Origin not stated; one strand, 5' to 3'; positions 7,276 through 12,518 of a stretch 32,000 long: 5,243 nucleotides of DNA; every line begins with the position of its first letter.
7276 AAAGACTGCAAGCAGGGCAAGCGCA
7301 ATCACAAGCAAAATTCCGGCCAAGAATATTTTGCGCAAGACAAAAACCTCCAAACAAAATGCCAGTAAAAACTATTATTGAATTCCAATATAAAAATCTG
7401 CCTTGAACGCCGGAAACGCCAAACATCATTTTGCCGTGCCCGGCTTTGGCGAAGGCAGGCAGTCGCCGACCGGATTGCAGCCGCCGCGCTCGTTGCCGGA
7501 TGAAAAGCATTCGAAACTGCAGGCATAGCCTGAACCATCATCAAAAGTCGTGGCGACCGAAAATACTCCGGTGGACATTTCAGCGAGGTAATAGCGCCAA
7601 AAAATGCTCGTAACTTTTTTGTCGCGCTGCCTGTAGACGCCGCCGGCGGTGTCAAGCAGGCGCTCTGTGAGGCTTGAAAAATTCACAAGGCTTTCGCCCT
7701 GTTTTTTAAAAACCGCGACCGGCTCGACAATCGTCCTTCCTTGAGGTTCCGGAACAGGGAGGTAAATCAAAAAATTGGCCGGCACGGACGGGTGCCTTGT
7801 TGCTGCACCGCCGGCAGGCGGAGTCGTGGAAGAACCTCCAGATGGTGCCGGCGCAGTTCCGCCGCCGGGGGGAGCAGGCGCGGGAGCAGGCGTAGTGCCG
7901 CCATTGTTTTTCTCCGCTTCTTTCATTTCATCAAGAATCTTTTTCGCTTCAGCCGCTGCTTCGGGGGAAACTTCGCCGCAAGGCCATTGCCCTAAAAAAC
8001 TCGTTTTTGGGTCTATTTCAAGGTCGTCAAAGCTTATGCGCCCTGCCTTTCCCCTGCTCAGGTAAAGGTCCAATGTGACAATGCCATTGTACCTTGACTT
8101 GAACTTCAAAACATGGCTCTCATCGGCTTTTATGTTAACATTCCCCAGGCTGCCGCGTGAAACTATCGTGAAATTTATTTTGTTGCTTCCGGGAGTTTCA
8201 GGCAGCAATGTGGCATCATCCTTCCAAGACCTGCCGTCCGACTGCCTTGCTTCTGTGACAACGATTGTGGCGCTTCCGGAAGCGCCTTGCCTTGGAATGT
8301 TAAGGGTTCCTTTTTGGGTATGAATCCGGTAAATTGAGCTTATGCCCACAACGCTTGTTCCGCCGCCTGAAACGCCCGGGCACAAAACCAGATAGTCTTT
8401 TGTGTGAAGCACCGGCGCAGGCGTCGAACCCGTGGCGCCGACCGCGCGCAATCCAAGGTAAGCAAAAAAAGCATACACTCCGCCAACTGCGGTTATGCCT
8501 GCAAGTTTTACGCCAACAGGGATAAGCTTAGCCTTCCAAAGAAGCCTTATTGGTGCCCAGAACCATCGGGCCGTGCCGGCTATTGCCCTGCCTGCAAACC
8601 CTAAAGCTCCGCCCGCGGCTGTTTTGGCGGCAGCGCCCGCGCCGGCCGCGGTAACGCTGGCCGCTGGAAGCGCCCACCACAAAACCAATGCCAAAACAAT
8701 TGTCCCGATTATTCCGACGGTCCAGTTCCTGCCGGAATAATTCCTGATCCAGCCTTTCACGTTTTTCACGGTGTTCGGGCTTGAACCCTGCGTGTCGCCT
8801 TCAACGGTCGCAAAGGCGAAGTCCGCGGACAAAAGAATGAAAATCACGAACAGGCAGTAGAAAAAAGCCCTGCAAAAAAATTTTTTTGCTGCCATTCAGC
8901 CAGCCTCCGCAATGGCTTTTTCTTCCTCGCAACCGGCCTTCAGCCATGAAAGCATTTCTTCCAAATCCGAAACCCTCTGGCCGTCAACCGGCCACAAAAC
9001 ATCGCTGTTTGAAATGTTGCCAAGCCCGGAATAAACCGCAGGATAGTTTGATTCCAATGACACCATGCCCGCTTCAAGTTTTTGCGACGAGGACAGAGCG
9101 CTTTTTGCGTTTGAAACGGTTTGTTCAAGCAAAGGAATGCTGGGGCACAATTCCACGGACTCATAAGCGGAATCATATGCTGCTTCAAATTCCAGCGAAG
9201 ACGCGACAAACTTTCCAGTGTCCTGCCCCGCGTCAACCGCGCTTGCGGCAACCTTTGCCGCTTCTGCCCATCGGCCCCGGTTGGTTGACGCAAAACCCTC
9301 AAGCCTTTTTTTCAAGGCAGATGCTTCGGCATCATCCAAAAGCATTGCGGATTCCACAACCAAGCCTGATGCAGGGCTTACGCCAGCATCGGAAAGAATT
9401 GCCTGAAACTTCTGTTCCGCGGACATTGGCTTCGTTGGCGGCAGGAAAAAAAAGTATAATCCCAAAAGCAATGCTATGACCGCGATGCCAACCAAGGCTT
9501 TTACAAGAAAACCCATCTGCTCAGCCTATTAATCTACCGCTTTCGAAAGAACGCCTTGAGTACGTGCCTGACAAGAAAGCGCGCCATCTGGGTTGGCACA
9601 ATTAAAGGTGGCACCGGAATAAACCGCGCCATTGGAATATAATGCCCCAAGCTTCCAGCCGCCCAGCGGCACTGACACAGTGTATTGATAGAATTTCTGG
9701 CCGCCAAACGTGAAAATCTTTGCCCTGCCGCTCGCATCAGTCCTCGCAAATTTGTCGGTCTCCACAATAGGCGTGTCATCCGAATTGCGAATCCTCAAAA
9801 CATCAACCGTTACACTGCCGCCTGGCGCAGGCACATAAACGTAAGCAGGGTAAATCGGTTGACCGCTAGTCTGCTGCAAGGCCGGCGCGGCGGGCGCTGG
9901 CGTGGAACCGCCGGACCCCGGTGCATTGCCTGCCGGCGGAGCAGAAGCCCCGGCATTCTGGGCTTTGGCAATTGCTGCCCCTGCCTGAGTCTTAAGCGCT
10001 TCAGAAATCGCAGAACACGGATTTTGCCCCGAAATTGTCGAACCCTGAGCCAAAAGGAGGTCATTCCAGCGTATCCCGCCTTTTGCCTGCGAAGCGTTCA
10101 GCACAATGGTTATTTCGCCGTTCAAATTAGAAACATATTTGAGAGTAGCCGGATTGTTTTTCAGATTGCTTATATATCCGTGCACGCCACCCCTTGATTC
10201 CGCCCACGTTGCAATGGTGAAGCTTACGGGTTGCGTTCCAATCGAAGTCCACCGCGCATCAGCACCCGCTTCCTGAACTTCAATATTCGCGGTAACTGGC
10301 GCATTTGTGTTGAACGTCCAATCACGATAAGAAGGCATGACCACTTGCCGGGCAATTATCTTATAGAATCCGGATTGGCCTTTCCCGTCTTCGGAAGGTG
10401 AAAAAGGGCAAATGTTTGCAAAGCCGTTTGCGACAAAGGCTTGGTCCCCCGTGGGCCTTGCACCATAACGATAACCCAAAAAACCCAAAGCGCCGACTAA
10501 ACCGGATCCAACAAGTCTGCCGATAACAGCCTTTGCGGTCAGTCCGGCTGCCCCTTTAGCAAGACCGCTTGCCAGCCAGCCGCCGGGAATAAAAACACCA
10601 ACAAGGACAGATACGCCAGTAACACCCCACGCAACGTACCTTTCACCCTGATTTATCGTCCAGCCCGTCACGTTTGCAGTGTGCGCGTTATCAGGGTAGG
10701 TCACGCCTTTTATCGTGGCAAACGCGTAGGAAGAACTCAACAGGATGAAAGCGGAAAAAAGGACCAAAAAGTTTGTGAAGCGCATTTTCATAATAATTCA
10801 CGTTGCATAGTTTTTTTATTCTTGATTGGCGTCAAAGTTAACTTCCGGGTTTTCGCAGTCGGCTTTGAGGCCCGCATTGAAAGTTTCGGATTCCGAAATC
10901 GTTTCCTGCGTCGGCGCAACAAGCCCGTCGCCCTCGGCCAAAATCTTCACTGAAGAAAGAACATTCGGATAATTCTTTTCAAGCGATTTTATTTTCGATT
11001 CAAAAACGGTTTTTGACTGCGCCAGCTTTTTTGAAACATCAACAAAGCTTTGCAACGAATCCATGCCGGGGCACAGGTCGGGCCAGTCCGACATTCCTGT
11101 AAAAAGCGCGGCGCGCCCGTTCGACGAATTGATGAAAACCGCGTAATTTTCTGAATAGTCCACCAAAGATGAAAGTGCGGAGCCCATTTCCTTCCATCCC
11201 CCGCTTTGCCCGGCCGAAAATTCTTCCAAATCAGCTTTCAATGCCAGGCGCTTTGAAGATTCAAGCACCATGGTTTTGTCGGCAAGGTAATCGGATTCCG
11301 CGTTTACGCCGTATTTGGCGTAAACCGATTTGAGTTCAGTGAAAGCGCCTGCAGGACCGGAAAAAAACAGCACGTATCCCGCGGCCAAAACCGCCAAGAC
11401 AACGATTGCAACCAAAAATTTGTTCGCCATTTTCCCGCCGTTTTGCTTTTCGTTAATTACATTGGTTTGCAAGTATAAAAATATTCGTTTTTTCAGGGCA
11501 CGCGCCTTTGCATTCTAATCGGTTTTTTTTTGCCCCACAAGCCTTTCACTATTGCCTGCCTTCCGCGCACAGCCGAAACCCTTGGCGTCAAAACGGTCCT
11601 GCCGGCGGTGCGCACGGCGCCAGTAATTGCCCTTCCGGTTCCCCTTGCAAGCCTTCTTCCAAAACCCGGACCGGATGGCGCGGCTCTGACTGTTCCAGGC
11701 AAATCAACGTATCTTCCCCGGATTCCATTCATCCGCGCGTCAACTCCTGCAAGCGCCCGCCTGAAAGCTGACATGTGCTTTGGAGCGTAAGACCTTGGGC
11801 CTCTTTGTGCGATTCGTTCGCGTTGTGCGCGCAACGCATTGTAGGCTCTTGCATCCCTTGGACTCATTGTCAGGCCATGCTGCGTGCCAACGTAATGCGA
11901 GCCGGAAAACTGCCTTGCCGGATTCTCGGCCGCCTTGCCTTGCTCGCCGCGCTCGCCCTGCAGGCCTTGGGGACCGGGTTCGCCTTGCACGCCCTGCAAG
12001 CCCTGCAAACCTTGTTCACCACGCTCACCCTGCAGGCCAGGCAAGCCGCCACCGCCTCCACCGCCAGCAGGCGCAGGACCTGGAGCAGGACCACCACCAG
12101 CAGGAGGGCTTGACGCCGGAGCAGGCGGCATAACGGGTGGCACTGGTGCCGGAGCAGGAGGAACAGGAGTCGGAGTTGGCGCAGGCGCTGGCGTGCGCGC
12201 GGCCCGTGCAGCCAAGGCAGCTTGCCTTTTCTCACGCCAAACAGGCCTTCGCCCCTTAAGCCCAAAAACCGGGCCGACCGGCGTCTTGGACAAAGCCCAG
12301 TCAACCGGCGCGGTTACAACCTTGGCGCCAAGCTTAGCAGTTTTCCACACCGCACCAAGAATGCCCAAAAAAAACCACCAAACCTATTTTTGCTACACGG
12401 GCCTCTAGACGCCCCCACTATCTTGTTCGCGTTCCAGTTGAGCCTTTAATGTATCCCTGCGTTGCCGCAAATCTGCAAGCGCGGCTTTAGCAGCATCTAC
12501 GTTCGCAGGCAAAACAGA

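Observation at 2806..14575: Ten consecutive co-directional genes of unknown function forming a candidate cell-envelope/host-contact locus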

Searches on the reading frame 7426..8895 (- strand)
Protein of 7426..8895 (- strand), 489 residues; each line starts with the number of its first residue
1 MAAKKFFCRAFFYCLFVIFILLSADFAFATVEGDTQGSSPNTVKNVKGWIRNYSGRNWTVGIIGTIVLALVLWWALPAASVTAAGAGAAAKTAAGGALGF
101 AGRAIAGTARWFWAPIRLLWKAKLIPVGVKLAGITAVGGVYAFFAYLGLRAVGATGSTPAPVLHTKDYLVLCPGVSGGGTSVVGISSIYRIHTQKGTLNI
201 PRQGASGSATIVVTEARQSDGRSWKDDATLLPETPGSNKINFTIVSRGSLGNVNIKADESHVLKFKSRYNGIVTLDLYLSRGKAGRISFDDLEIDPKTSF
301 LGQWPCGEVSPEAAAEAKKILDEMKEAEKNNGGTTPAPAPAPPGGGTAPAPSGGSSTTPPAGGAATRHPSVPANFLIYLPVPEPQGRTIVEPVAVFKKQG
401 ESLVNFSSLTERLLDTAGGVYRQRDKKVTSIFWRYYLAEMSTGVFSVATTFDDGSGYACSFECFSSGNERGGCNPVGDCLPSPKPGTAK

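Call 7: search_protein_families(library=pfam, max_evalue=0.1, proteins=[window:7426-8895:-])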
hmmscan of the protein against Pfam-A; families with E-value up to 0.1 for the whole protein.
window:7426-8895:- (489 aa): 0 families

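Call 8: search_protein_families(library=phrogs, max_evalue=0.1, proteins=[window:7426-8895:-])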
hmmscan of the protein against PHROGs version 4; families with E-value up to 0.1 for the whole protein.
window:7426-8895:- (489 aa): 0 families

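Call 9: search_protein_families(library=ncbifam, max_evalue=0.1, proteins=[window:7426-8895:-])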
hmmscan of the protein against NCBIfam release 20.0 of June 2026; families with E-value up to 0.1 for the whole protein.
window:7426-8895:- (489 aa): 0 families

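Call 11: find_encoding_contigs(protein=window:7426-8895:-, flank=10000, max_places=10)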
Protein window:7426-8895:- (489 aa): 1 contig read that carries it; 1 place shown.
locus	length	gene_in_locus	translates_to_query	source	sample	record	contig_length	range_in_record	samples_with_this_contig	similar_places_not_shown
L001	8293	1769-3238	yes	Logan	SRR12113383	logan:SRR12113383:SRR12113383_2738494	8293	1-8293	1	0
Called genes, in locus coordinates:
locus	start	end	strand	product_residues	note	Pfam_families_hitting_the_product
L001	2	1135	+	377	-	?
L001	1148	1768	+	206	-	-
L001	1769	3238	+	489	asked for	-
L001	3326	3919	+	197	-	-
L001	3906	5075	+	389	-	-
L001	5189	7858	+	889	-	-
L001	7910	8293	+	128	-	?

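Call 13: find_homologous_proteins(query=window:7426-8895:-, max_evalue=0.001)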
Query window:7426-8895:- (489 aa): 2 proteins with E <= 0.001 among 8000 candidates.
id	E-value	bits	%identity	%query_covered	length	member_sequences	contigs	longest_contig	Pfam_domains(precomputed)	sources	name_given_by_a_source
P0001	0.0e+0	1109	100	100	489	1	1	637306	-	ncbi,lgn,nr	ncbi:MAG: hypothetical protein HY394_04470 [Candidatus Diapherotrites archaeon]|nr:hypothetical prot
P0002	3.6e-138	480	49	98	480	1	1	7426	-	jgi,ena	-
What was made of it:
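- Diapherotrites MAG (call 13).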

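Call 14: find_encoding_contigs(protein=P0002, flank=10000, max_places=10)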
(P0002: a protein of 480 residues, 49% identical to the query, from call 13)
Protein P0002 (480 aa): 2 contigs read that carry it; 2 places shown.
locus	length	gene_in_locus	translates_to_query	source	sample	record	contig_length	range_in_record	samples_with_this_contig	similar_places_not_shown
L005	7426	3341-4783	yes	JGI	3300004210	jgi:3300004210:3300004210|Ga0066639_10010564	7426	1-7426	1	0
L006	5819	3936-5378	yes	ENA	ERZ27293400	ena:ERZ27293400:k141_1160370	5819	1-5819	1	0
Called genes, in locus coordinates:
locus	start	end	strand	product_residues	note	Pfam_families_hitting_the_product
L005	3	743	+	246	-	?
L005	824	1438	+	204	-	-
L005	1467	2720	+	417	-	-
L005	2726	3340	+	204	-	-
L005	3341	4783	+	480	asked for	-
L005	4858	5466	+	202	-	-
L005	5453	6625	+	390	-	-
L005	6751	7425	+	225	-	?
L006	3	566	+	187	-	?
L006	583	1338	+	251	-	PF01391:Collagen (weak)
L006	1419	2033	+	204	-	-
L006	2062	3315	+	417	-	-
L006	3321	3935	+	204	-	-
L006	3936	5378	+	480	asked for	-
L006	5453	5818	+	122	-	?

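Call 50: predict_structure(alignment_id=A5)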
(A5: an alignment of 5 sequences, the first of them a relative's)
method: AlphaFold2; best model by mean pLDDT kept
length: 489 residues; sequences in the alignment: 5
mean_pLDDT: 46.7   pTM: 0.33
mean pLDDT of the five models: 46.7, 45.5, 44.9, 44.0, 43.9
residues with pLDDT >= 90: 0; 70-90: 69; 50-70: 136; < 50: 284
segments of 3 or more residues with pLDDT < 50: 1-10, 21-165, 172-185, 217-227, 233-235, 286-289, 302-317, 326-372, 412-431, 482-489
pLDDT, mean of each block of 10 residues (from residue 1): 41 54 39 29 27 29 41 38 30 28 32 37 35 28 27 28 48 35 48 56 68 56 42 55 66 68 62 67 55 63 39 46 46 26 28 25 24 61 66 71 60 38 33 68 78 74 67 65 40
secondary structure, 60 per line:
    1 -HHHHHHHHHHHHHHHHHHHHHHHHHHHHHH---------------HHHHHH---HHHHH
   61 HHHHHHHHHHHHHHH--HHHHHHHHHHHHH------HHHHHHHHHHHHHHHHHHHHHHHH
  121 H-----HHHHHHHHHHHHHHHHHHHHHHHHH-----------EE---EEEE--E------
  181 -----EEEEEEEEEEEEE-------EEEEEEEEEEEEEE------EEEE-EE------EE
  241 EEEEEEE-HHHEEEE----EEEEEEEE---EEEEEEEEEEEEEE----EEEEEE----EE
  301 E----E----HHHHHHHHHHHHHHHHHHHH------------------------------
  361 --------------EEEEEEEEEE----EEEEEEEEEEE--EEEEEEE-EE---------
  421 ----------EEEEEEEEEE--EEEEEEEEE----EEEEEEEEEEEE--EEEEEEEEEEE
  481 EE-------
elements in order: H2-31 H47-52 H56-75 H78-90 H97-121 H127-151 E168-171 E186-198 E206-219 E226-229 E239-247 E252-255 E260-267 E271-284 E289-294 E299-301 H311-330 E375-384 E389-399 E402-408 E431-440 E443-451 E456-467 E470-482

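Call 67: fold_search(model_id=the predicted structure, library=pdb)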
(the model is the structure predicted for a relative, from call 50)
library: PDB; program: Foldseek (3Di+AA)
matches with E <= 10: 349; with E <= 0.001: 0
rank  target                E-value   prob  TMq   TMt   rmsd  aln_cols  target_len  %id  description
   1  7zwf_B                6.3e-01  0.07  0.09  0.17  21.0       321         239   10  Pfs48/45 bound to scFv fragment of monoclonal antibody 32F3 (released 2022-06-22)
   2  4z2f_A                6.9e-01  0.21  0.10  0.25   7.2       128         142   12  Sclerotium Rolfsii lectin variant (SSR2) with fine carbohydrate specificity (released 2015-07-01)
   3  1qok                  6.9e-01  0.06  0.09  0.17  18.2       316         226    7  MFE-23 AN ANTI-CARCINOEMBRYONIC ANTIGEN SINGLE-CHAIN FV ANTIBODY (released 2000-11-10)
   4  5grz_A                8.9e-01  0.05  0.09  0.17  19.9       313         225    9  Crystal structure of disulfide-bonded diabody (released 2016-10-12)
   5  2yz1_A                9.8e-01  0.21  0.08  0.28  11.2        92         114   14  Crystal structure of the ligand-binding domain of murine SHPS-1/SIRP alpha (released 2007-12-11)
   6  6yye_C                9.8e-01  0.05  0.09  0.17  19.4       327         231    6  TREM2 extracellular domain (19-131) in complex with single-chain variable fragment (scFv-2) (released 2021-02-17)
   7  2bvb                  9.8e-01  0.04  0.07  0.14  17.1       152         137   10  The C-terminal domain from Micronemal Protein 1 (MIC1) from Toxoplasma Gondii (released 2005-10-12)
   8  8ezk_I                1.1e+00  0.06  0.10  0.18  19.6       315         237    6  Pfs25 in complex with transmission-reducing antibody AS01-04 (released 2023-08-16)
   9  8xxw_L                1.1e+00  0.14  0.08  0.27  11.8        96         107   10  Fab M2-7 complexed with SARS-Cov2 RBD and human ACE2 (released 2024-06-19)
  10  4tsy_A                1.2e+00  0.15  0.11  0.23   9.4       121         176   11  Crystal structure of FraC with lipids (released 2015-03-04)
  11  4yld_A                1.2e+00  0.14  0.10  0.23   8.1       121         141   12  The crystal structure of Sclerotium Rolfsii lectin variant 1 (SSR1) (released 2015-07-01)
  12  6cl6_A                1.2e+00  0.03  0.09  0.11  60.7       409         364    9  Structure of P. aeruginosa R2 pyocin fiber PA0620 comprising C-terminal residues 323-691 (released 2018-06-27)
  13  6cl5_A                1.2e+00  0.02  0.07  0.08  57.8       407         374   10  Structure of P. aeruginosa R1 pyocin fiber PALES_06171 comprising C-terminal residues 323-701 (released 2018-06-27)
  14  8ezk_H                1.3e+00  0.07  0.11  0.21  19.6       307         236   10  Pfs25 in complex with transmission-reducing antibody AS01-04 (released 2023-08-16)
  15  2ofc_A                1.3e+00  0.14  0.09  0.23   8.1       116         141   12  The crystal structure of Sclerotium rolfsii lectin (released 2007-05-01)
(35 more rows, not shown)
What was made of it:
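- Tried and rejected: Foldseek of the L2 model against PDB gave a best E of 0.63, to generic Ig-like folds (call 67).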

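Call 77: search_protein_families(library=padloc, max_evalue=0.01, proteins=[window:7426-8895:-])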
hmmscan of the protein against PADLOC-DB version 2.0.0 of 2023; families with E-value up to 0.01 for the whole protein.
window:7426-8895:- (489 aa): 0 families

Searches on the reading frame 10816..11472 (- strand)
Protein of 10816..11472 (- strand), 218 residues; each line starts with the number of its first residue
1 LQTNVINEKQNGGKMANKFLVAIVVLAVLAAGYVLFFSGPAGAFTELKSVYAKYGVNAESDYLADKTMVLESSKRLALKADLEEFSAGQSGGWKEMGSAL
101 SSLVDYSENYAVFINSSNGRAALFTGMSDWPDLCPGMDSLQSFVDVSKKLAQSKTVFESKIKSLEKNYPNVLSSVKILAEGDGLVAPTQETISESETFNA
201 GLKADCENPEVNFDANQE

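Call 7: search_protein_families(library=pfam, max_evalue=0.1, proteins=[window:10816-11472:-])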
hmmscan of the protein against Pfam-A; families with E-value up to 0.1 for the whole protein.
window:10816-11472:- (218 aa): 1 family
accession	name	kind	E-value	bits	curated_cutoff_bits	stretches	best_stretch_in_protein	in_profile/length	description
PF07760.16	DUF1616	-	0.019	14.6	31.6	1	12-48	150-186/307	Protein of unknown function (DUF1616)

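Call 8: search_protein_families(library=phrogs, max_evalue=0.1, proteins=[window:10816-11472:-])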
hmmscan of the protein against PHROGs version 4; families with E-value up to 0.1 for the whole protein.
window:10816-11472:- (218 aa): 0 families

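Call 9: search_protein_families(library=ncbifam, max_evalue=0.1, proteins=[window:10816-11472:-])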
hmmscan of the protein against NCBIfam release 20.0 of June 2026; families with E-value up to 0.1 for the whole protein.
window:10816-11472:- (218 aa): 1 family
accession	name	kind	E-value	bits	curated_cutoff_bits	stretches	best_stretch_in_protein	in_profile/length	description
NF047763.1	LIC_10572_fam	equivalog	0.047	13.7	200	1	6-122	76-191/205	LIC_10572 family protein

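Call 45: search_solved_structures(query=A2, max_evalue=1)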
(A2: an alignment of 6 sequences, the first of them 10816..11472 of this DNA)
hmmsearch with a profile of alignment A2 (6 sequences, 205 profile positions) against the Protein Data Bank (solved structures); distinct sequences matched with E-value up to 1: 4.
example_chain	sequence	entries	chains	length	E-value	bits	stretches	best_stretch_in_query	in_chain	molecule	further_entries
4v6i_Bv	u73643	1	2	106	0.077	15.9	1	18-67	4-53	60S acidic ribosomal protein (P2)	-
1sgw_A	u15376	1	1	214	0.21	14.5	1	26-83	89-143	putative ABC transporter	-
2js5_A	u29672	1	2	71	0.28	14.1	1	61-111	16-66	Uncharacterized protein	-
6kos_A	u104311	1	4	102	0.6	13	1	90-157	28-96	SUWA (Super WA20)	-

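Call 77: search_protein_families(library=padloc, max_evalue=0.01, proteins=[window:10816-11472:-])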
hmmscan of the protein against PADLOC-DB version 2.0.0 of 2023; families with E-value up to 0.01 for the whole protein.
window:10816-11472:- (218 aa): 0 families

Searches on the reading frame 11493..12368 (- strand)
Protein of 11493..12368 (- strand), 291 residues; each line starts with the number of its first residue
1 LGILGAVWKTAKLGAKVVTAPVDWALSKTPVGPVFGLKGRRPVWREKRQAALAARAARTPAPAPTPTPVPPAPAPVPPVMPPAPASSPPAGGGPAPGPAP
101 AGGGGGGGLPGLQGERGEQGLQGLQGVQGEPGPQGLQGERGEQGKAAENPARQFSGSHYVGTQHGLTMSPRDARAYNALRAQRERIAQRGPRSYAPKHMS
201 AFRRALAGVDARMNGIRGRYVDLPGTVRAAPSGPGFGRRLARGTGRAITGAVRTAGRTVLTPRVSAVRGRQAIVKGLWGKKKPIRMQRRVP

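Call 7: search_protein_families(library=pfam, max_evalue=0.1, proteins=[window:11493-12368:-])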
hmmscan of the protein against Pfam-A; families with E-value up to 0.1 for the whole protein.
window:11493-12368:- (291 aa): 1 family
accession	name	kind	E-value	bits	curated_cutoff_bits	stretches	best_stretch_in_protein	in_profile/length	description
PF01391.23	Collagen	-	0.019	15.2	27.2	1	100-146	8-54/60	Collagen triple helix repeat (20 copies)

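Call 8: search_protein_families(library=phrogs, max_evalue=0.1, proteins=[window:11493-12368:-])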
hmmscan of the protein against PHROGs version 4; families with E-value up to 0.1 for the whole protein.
window:11493-12368:- (291 aa): 19 families
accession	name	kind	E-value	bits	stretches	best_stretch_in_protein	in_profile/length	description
phrog_5073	-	tail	7.5e-08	32.8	1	100-167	313-380/519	tail fiber protein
phrog_6320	-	tail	2e-06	27.9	1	100-146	114-166/745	tail fiber protein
phrog_366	-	tail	2.7e-05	24.8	1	93-149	318-374/474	tail fiber protein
phrog_32409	-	tail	2.7e-05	23.7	1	112-149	192-229/884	tail fiber protein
phrog_33406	-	tail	0.00065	19.1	1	110-157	190-237/651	tail fiber protein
phrog_13892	-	tail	0.0013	18.8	1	109-146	34-71/676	minor tail protein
phrog_25888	-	unknown function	0.0015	18.8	1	106-147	231-272/325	-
phrog_22633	-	unknown function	0.0024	18.8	1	120-164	2-45/163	-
phrog_26654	-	unknown function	0.0041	17.6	1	89-160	81-152/360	-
phrog_26246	-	tail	0.0047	17.1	1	102-148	119-165/329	tail protein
phrog_32123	-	unknown function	0.0068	15.7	1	98-147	220-269/532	-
phrog_8745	-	tail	0.0083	14.4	1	100-146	1417-1463/1803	tail fiber protein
phrog_4440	-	tail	0.013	15.7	1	111-150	159-198/410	tail fiber protein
phrog_3890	-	tail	0.013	12.8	1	114-148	909-943/3453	straight fibre tail protein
phrog_26303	-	unknown function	0.014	17.1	1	110-152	22-64/114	-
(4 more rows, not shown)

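Call 9: search_protein_families(library=ncbifam, max_evalue=0.1, proteins=[window:11493-12368:-])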
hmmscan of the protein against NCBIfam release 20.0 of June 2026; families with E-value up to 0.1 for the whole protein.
window:11493-12368:- (291 aa): 2 families
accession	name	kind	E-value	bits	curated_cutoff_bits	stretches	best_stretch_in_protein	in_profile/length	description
NF046116.1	adhesin_Lcl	equivalog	2e-06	26.6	500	1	100-153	106-189/431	collagen-like adhesin Lcl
NF038330.1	adhesin_SclA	exception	0.00035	20.3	400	1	101-151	206-256/405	LPXTG-anchored collagen-like adhesin Scl1/SclA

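Call 77: search_protein_families(library=padloc, max_evalue=0.01, proteins=[window:11493-12368:-])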
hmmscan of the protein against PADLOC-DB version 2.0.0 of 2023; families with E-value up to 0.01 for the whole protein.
window:11493-12368:- (291 aa): 0 families
